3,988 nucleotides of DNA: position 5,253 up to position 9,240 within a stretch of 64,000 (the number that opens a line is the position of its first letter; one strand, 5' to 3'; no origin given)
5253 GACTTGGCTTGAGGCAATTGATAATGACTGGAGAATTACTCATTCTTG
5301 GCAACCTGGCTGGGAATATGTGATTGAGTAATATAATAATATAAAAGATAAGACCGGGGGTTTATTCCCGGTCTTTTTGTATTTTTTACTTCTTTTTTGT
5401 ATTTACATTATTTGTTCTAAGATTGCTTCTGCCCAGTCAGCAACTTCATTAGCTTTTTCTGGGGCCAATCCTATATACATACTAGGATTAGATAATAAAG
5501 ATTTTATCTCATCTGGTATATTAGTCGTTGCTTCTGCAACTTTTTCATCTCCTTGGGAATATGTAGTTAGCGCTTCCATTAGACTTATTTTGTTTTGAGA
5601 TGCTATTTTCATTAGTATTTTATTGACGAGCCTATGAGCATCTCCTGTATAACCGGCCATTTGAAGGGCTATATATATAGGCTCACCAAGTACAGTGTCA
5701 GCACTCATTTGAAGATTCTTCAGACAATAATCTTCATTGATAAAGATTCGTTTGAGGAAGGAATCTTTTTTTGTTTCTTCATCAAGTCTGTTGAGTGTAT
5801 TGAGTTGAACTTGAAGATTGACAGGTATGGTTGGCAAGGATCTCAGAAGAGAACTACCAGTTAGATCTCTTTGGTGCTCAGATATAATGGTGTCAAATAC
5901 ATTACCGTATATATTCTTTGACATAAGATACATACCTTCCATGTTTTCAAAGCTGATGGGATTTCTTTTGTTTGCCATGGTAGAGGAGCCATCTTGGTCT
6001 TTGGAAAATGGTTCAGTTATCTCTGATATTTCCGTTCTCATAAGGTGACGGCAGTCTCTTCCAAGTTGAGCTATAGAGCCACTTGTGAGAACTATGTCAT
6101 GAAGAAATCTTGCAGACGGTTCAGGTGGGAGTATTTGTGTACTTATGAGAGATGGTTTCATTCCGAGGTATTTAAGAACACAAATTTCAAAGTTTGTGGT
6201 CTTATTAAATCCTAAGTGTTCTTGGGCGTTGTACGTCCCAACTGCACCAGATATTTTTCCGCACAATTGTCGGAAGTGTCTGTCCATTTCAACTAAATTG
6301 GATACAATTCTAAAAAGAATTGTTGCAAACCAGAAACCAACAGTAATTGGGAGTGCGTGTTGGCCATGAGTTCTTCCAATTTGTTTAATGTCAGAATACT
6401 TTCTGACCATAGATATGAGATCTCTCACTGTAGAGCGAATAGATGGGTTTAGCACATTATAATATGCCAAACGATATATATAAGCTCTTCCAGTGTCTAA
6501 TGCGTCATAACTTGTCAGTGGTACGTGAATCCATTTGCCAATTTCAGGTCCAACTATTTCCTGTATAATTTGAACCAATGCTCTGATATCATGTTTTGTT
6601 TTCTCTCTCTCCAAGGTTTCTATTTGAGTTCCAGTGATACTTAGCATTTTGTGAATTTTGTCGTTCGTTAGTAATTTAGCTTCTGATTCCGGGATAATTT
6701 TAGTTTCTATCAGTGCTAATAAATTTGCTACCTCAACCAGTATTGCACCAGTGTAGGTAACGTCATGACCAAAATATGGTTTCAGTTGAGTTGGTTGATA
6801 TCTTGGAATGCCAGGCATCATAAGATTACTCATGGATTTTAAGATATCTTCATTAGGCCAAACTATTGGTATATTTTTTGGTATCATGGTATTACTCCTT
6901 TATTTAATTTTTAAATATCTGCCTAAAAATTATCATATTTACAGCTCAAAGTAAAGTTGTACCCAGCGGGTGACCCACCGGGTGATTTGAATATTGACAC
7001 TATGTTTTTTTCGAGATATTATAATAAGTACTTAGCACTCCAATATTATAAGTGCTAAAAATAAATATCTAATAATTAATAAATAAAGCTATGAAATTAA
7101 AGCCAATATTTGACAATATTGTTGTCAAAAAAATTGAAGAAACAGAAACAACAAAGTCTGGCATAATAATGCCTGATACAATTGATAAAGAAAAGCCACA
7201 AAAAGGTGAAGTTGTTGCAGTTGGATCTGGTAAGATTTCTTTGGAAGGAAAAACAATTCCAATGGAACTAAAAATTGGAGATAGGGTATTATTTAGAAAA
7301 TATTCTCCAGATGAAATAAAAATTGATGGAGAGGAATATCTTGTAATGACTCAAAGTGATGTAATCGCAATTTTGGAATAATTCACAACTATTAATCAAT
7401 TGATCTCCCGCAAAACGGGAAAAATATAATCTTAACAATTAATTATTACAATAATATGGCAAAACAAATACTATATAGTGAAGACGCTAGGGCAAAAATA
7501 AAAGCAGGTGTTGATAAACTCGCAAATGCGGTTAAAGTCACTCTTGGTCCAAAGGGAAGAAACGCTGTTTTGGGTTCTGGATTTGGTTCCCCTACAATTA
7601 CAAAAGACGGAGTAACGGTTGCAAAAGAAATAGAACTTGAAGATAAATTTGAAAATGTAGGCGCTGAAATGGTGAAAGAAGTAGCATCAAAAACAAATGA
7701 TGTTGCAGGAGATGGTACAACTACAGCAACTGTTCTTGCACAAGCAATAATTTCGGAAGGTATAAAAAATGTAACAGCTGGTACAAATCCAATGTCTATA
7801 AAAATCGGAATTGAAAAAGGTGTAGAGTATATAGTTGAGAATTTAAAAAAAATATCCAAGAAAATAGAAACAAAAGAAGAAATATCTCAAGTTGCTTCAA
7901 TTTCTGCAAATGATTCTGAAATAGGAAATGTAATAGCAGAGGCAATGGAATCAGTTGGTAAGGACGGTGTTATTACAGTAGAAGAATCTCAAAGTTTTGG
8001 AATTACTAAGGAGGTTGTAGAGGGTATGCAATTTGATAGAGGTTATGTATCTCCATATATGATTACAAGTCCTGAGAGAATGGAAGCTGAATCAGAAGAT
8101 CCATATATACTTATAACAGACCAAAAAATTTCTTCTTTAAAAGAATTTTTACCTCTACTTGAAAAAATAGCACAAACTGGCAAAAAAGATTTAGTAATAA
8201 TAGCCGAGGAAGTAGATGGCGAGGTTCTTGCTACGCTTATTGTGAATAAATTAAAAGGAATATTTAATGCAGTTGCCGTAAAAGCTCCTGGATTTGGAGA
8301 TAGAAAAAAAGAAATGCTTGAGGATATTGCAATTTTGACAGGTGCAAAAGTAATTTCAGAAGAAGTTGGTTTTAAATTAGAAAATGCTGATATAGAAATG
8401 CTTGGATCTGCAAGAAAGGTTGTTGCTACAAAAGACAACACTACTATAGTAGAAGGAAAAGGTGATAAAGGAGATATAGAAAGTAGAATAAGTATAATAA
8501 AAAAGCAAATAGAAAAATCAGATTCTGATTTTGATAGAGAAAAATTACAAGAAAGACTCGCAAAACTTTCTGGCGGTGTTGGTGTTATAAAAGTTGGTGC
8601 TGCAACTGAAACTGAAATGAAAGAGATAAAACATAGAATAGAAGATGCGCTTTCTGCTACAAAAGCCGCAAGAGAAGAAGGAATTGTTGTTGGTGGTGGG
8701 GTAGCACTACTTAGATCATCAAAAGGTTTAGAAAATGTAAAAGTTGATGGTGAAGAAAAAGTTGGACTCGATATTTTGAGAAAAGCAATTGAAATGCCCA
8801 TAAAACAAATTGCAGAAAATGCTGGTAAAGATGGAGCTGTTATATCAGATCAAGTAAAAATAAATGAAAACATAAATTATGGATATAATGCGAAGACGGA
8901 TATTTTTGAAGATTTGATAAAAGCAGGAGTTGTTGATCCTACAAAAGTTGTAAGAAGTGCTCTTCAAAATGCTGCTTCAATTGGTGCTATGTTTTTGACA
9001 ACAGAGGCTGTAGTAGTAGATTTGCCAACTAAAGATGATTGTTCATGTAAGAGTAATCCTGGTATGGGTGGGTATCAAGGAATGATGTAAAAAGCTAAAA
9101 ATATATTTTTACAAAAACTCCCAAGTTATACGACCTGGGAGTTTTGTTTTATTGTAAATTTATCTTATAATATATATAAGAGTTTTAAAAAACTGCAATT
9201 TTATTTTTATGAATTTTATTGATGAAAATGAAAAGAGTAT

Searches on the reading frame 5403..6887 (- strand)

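Call 94: search_protein_families(library=pfam, proteins=[window:5403-6887:-], max_evalue=0.0001)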
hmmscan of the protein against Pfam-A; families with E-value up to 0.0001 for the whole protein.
window:5403-6887:- (494 aa): 2 families
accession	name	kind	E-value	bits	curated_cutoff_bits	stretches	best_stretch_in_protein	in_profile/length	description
PF00206.25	Lyase_1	-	5.3e-29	102.1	27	1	86-319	69-306/312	Lyase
PF08328.16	ASL_C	-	4.3e-05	24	35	0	336-438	1-91/115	Adenylosuccinate lyase C-terminal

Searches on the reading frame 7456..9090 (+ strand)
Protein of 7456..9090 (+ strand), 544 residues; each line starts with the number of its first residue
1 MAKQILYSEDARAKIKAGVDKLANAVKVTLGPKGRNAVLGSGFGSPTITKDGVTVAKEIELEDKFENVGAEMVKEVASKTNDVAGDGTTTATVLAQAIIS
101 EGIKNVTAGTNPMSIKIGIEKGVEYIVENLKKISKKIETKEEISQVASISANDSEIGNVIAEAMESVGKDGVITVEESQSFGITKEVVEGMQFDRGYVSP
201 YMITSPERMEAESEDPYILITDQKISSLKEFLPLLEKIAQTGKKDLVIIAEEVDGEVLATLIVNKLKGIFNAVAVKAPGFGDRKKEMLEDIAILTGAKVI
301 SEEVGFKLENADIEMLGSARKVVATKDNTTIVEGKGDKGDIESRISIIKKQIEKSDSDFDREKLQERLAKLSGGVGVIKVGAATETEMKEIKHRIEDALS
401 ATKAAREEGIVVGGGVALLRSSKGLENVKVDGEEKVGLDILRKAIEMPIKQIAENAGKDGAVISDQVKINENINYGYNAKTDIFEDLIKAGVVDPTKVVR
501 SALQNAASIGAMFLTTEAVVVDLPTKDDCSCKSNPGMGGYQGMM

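Call 94: search_protein_families(library=pfam, proteins=[window:7456-9090:+], max_evalue=0.0001)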
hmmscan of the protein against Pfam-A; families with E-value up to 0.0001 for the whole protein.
window:7456-9090:+ (544 aa): 1 family
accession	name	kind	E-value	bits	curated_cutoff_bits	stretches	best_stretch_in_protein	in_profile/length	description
PF00118.29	Cpn60_TCP1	-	5.5e-76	256.7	34.3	1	22-522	1-488/490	TCP-1/cpn60 chaperonin family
